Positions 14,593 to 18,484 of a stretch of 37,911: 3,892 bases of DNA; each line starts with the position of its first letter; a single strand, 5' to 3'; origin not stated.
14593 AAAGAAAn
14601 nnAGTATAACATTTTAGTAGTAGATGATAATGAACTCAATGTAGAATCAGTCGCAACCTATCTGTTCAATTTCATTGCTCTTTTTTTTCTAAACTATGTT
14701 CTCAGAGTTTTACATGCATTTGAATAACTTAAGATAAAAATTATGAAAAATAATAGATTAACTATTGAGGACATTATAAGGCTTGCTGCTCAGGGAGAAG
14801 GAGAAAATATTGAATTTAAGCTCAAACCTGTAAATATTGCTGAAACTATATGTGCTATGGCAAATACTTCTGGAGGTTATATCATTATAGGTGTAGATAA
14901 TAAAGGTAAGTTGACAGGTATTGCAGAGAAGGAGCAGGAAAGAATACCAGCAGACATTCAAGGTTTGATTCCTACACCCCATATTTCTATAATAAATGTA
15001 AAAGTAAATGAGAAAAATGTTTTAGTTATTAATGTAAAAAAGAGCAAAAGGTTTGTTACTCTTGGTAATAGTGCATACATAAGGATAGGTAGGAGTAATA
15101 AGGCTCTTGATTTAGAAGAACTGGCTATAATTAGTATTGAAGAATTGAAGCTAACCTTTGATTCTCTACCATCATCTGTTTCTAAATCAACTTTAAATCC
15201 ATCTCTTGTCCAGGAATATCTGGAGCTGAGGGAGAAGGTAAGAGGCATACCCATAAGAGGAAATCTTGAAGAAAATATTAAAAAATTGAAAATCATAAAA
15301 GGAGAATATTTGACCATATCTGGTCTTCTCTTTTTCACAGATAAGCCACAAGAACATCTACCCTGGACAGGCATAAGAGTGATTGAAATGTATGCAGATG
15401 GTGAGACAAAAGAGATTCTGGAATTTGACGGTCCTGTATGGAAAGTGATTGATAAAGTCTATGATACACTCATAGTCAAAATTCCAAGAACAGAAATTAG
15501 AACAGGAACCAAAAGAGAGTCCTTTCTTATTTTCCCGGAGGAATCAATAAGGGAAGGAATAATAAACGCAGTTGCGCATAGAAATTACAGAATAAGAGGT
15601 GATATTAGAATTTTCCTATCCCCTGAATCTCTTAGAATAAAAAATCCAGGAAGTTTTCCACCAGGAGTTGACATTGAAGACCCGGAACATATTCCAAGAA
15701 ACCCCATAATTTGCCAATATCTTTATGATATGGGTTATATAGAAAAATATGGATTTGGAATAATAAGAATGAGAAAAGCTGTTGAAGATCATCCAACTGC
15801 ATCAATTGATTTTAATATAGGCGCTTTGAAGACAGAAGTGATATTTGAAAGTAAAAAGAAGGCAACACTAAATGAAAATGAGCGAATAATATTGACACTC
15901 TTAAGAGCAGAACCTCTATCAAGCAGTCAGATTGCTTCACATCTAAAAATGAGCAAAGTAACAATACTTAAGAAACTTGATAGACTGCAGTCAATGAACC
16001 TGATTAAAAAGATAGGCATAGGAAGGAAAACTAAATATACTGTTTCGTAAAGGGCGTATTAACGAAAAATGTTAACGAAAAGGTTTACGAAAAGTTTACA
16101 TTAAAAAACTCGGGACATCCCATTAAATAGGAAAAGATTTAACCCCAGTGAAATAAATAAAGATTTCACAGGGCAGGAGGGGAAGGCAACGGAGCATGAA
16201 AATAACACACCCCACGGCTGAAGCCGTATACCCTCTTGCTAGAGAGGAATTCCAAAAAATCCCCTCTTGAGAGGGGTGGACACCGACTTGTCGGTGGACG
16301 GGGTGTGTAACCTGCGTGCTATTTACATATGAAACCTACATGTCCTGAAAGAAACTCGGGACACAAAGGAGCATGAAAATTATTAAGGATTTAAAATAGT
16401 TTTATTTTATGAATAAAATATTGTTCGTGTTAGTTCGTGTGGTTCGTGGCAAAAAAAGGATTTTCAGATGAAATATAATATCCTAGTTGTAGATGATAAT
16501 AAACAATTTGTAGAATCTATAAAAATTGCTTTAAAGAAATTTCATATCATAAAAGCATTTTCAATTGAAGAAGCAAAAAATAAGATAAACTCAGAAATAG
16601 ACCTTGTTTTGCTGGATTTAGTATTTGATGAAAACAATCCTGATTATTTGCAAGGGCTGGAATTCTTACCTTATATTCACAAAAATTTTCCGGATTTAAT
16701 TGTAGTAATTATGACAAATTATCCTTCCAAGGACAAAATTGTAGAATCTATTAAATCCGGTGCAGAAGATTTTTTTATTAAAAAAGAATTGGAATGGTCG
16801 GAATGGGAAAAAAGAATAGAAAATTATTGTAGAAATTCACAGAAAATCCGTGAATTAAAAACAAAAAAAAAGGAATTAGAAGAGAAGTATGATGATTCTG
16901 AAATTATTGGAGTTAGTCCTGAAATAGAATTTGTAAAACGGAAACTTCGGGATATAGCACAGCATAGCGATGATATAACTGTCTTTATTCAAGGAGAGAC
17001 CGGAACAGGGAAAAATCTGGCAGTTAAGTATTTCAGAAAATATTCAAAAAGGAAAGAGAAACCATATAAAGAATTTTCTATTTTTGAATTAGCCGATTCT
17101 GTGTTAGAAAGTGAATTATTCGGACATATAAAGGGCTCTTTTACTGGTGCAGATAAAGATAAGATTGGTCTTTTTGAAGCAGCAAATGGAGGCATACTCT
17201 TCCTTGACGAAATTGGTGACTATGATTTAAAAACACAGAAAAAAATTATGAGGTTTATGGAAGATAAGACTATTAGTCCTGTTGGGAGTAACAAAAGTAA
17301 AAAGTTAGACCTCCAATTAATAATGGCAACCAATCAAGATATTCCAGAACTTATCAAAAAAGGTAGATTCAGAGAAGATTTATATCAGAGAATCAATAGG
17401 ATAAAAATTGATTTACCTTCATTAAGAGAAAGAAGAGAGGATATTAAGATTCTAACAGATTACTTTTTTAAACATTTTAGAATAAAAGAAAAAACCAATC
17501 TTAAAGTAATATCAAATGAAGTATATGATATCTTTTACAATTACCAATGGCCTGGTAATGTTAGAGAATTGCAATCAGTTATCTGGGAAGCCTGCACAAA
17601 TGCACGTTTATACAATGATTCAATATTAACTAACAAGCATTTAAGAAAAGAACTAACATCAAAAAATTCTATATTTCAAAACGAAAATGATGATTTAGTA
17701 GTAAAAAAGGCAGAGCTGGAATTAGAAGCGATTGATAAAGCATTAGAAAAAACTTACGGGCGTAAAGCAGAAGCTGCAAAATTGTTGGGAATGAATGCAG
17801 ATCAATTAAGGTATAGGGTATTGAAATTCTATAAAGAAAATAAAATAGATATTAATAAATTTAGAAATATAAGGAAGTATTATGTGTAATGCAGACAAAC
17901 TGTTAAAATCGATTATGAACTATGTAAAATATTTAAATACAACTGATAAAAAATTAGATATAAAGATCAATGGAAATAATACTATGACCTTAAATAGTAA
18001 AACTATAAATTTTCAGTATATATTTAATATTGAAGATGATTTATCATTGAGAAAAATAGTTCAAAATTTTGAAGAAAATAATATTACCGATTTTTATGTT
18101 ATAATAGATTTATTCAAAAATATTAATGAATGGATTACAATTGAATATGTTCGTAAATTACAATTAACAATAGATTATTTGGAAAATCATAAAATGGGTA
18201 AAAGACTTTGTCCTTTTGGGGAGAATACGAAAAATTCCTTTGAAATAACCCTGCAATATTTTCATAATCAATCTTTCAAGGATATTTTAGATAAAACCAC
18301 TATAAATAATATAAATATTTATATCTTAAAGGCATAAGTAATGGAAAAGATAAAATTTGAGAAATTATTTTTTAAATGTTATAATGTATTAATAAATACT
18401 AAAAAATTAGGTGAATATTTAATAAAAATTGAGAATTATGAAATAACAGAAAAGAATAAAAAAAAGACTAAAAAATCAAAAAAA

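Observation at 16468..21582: Receiver-gated adenosine deaminase cassette with a REC-sigma54 AAA+ partner: candidate new nucleotide-targeting defence or stress system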

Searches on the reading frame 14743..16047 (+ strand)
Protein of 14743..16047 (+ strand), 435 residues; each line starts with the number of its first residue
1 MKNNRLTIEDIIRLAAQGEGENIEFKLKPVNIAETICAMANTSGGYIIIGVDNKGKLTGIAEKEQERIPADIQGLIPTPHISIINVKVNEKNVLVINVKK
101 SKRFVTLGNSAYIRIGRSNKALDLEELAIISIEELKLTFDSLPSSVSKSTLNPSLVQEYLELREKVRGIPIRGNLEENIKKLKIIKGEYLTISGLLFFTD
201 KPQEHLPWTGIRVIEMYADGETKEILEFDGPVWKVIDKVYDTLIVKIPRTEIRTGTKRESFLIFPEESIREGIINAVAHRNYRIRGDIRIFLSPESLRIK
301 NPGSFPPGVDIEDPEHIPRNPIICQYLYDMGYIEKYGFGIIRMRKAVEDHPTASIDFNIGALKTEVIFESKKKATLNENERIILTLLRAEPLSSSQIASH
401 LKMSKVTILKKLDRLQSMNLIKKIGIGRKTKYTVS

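Call 3: search_protein_families(library=pfam, proteins=[window:14743-16047:+], max_evalue=0.01)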
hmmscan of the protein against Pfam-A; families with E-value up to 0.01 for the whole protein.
window:14743-16047:+ (435 aa): 11 families
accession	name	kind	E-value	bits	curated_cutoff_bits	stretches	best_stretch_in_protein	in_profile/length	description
PF04326.19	SLFN_AlbA_2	-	1.9e-19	70.8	25.3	1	19-122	1-117/118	Schlafen, AlbA_2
PF13749.12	HATPase_c_4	-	7.2e-13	48.8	26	1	287-368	3-89/89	Putative ATP-dependent DNA helicase recG C-terminal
PF01022.26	HTH_5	-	1.6e-05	25.1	22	1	381-423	5-47/47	Bacterial regulatory protein, arsR family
PF08279.18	HTH_11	-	0.00017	21.9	25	1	382-419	5-43/55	HTH domain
PF01047.28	MarR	-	0.00083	19.6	24.6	1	381-423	7-49/59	MarR family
PF21476.4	PF0610-like_N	-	0.00093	19.8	33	1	380-414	4-37/50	PF0610-like, N-terminal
PF12802.13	MarR_2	-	0.0018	18.9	27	1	381-423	9-52/61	MarR family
PF04545.22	Sigma70_r4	-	0.0035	17.3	24.1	1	374-408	3-37/50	Sigma-70, region 4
PF12840.13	HTH_20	-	0.0049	17.3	27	0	383-422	9-49/51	Helix-turn-helix domain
PF01978.25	TrmB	-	0.0071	16.6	25.6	0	382-433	13-63/68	Sugar-specific transcriptional regulator TrmB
PF13545.12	HTH_Crp_2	-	0.0084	16.5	27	0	391-425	22-56/70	Crp-like helix-turn-helix domain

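Call 5: search_protein_families(library=padloc, proteins=[window:14743-16047:+], max_evalue=0.01)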
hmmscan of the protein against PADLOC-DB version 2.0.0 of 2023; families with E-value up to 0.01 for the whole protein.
window:14743-16047:+ (435 aa): 13 families
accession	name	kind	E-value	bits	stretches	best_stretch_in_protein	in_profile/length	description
PDLC02402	Aga_SIR2-PNTD1-PNTD2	-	1.7e-13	47.6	1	188-357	369-548/876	Class I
PDLC02394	pAgo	-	3.5e-13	46.2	1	31-373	56-439/1121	-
PDLC02418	Aga_SIR2-Kinase-PNTD1-PNTD2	-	4.4e-08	29.8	1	227-309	284-365/756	Class I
PDLC01434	CasR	-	6e-06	24.3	1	353-432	115-182/191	"CAS-I,CAS-II,CAS-III,CAS-IV,CAS-V,CAS-VI; associated_signaling"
PDLC01268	CasR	-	8.1e-06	23.9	1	347-433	109-175/179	"CAS-I,CAS-II,CAS-III,CAS-IV,CAS-V,CAS-VI; associated_signaling"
PDLC01438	Csa3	-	2.1e-05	22.7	1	370-432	140-199/305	"CAS-I,CAS-II,CAS-III,CAS-IV,CAS-V,CAS-VI; associated_signaling"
PDLC01848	CARF3--CARF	-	2.9e-05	21.8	1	363-424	121-182/197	-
PDLC05032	PDC-S50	-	3.5e-05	21.1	1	6-102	7-117/387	-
PDLC01858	CARF3--CARF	-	0.00013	20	1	370-427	136-193/204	-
PDLC01879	CARF3--CARF_TM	-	0.0002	19.1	1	368-433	145-208/222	-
PDLC01852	CARF3--CARF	-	0.00068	17.6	1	374-429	139-195/208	-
PDLC01849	CARF3--CARF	-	0.007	14.1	0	375-423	135-183/197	-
PDLC01850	CARF3--CARF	-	0.0074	14.2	0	375-433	143-201/209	-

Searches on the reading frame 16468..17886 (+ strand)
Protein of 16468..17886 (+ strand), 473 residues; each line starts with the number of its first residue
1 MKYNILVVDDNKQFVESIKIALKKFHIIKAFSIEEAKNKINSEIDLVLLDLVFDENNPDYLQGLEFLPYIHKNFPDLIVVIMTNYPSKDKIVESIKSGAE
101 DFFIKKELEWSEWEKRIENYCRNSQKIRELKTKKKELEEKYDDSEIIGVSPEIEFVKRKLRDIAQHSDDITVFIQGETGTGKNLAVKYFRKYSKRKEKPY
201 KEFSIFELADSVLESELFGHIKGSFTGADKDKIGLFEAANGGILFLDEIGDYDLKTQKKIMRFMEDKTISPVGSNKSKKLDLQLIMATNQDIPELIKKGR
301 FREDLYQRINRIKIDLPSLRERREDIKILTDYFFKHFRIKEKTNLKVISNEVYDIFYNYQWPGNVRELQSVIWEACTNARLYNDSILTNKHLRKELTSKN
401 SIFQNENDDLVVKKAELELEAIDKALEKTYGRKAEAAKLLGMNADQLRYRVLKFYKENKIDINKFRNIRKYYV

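Call 3: search_protein_families(library=pfam, proteins=[window:16468-17886:+], max_evalue=0.01)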
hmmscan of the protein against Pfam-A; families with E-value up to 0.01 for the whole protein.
window:16468-17886:+ (473 aa): 8 families
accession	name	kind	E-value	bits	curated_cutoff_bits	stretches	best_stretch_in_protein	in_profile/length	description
PF00158.32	Sigma54_activat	-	9.9e-54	182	20.2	1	146-314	1-167/168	Sigma-54 interaction domain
PF25601.1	AAA_lid_14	-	1.1e-18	67.3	27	1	320-401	1-79/87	AAA+ ATPase lid domain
PF14532.12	Sigma54_activ_2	-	1.8e-15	57.8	25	1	147-319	1-138/138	Sigma-54 interaction domain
PF00072.30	Response_reg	-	1.5e-11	44.9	30.2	1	5-106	1-100/111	Response regulator receiver domain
PF02954.25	HTH_8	-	1.4e-09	37.9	22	1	415-454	3-42/42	Bacterial regulatory protein, Fis family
PF07728.20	AAA_5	-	2e-06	28.3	22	1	172-290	2-123/139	AAA domain (dynein-related subfamily)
PF00493.29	MCM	-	0.0032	17.1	23.3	1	157-270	45-151/224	MCM P-loop domain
PF07724.20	AAA_2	-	0.007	16.8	27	0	171-301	5-136/166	AAA domain (Cdc48 subfamily)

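Call 5: search_protein_families(library=padloc, proteins=[window:16468-17886:+], max_evalue=0.01)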
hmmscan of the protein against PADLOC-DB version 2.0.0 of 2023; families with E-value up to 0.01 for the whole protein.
window:16468-17886:+ (473 aa): 4 families
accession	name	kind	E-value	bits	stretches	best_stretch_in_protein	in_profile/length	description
PDLC01995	RtcR_PspF2--CARF_AAA_HTH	-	8.6e-87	290.3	1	117-451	144-475/481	-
PDLC01994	RtcR_PspF1--CARF_AAA_HTH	-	2e-53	180.2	1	129-449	146-463/468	-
PDLC01993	RtcR--CARF_AAA_HTH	-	5e-49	165.1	1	132-424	168-464/523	-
PDLC03809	RTasNUDIX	-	8.7e-06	23.3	1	166-258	99-186/234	DRT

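Call 34: search_protein_families(library=ncbifam, proteins=[window:16468-17886:+], max_evalue=0.01)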
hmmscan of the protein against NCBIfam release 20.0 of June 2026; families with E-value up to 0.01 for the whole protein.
window:16468-17886:+ (473 aa): 57 families (the best 25 are shown)
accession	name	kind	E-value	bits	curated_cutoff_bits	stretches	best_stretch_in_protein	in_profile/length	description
TIGR01818.1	ntrC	equivalog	5.7e-85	285.8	558.6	2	5-401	1-387/463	nitrogen regulation protein NR(I)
TIGR02915.1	PEP_resp_reg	equivalog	8.2e-84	282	502.6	1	5-447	1-435/445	PEP-CTERM-box response regulator transcription factor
NF007689.0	PRK10365.1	equivalog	4.2e-78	263.1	760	1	3-446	6-434/441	sigma-54-dependent response regulator transcription factor ZraR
NF041946.1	LuxO_transreg_Vib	equivalog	1.4e-77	261.4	800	1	35-409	31-393/463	quorum-sensing sigma-54 dependent transcriptional regulator LuxO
NF038308.1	RNA_repair_RtcR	equivalog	3.7e-77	260.4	650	1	115-466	151-528/530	RNA repair transcriptional activator RtcR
NF041552.1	TF_PrdR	equivalog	5.3e-77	259.5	795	1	117-451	241-573/577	sigma-54 dependent transcriptional regulator PrdR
NF003451.0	PRK05022.1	equivalog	5.1e-76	256.4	476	1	125-447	171-501/512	nitric oxide reductase transcriptional regulator NorR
NF008469.0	PRK11361.1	equivalog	3e-75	253.7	714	1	3-453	5-453/461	acetoacetate metabolism transcriptional regulator AtoC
TIGR01817.1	nifA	equivalog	5.4e-73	246.6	528.85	1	114-390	167-436/534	nif-specific transcriptional activator NifA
NF011695.0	PRK15115.1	equivalog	1.6e-69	234.8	763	1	4-465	8-443/445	two-component system response regulator GlrR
NF049963.1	RespRegFlgRCampy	domain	5.2e-68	229.9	750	1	4-453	2-426/429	fla regulon two-component system response regulator FlgR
NF051870.1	NAssimRespRegNtrX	equivalog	1.8e-67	228.2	600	1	4-443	3-439/452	nitrogen assimilation response regulator NtrX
NF008176.1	PRK10923.1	equivalog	3.1e-65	220.6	620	1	5-372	6-364/469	nitrogen regulation protein NR(I)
NF050807.1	TransRegFlbDCaul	equivalog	2.1e-64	218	750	1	143-464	117-447/454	sigma-54-dependent transcriptional regulator FlbD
TIGR02329.1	propionate_PrpR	equivalog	8.8e-64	216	499.2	1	128-447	196-520/526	propionate catabolism operon regulatory protein PrpR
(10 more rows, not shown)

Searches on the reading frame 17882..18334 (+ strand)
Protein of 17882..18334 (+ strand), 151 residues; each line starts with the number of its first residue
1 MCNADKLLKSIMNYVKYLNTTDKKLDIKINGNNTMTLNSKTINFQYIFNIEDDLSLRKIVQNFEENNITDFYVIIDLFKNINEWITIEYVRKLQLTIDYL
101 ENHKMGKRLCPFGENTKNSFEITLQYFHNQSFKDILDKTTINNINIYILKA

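Call 3: search_protein_families(library=pfam, proteins=[window:17882-18334:+], max_evalue=0.01)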
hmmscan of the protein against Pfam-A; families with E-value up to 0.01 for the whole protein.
window:17882-18334:+ (151 aa): 0 families

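Call 5: search_protein_families(library=padloc, proteins=[window:17882-18334:+], max_evalue=0.01)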
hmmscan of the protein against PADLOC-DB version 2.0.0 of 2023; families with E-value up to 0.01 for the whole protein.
window:17882-18334:+ (151 aa): 0 families

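Call 24: search_protein_families(library=pfam, proteins=[window:17882-18334:+], max_evalue=10)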
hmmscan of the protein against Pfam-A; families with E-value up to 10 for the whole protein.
window:17882-18334:+ (151 aa): 3 families
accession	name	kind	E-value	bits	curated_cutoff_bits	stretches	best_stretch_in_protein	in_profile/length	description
PF13168.11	Poxvirus_B22R_C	-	0.038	13.9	25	1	91-144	65-115/195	Poxvirus B22R protein C-terminal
PF04383.19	KilA-N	-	0.63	10.3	23.8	1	3-101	19-105/107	KilA-N domain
PF23449.2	CBM-like_CFAP184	-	1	10.1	27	1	15-75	28-84/111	CFAP184 CBM-like domain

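Call 34: search_protein_families(library=ncbifam, proteins=[window:17882-18334:+], max_evalue=0.01)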
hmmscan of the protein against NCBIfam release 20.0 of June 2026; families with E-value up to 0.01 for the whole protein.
window:17882-18334:+ (151 aa): 0 families

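Call 82: search_protein_families(library=phrogs, proteins=[window:17882-18334:+], max_evalue=0.01)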
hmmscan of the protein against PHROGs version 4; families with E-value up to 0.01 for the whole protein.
window:17882-18334:+ (151 aa): 0 families

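Call 110: search_solved_structures(query=A5, max_evalue=1)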
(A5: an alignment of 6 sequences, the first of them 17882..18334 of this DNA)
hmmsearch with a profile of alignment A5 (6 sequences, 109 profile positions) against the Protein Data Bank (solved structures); distinct sequences matched with E-value up to 1: 6.
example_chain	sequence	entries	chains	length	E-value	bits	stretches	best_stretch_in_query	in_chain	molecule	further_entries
2j16_A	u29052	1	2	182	0.29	14.5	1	31-83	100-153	TYROSINE-PROTEIN PHOSPHATASE YIL113W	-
3rmg_A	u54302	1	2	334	0.4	14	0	43-86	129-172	Octaprenyl-diphosphate synthase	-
1lwh_A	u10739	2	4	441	0.45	13.9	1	48-82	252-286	4-alpha-glucanotransferase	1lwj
6z1p_Av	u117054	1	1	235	0.49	13.7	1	52-85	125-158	50S ribosomal protein L21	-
2j17_A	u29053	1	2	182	0.7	13.2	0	31-83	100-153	TYROSINE-PROTEIN PHOSPHATASE YIL113W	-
9qq4_A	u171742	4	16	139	0.71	13.2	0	51-101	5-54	Bacterioferritin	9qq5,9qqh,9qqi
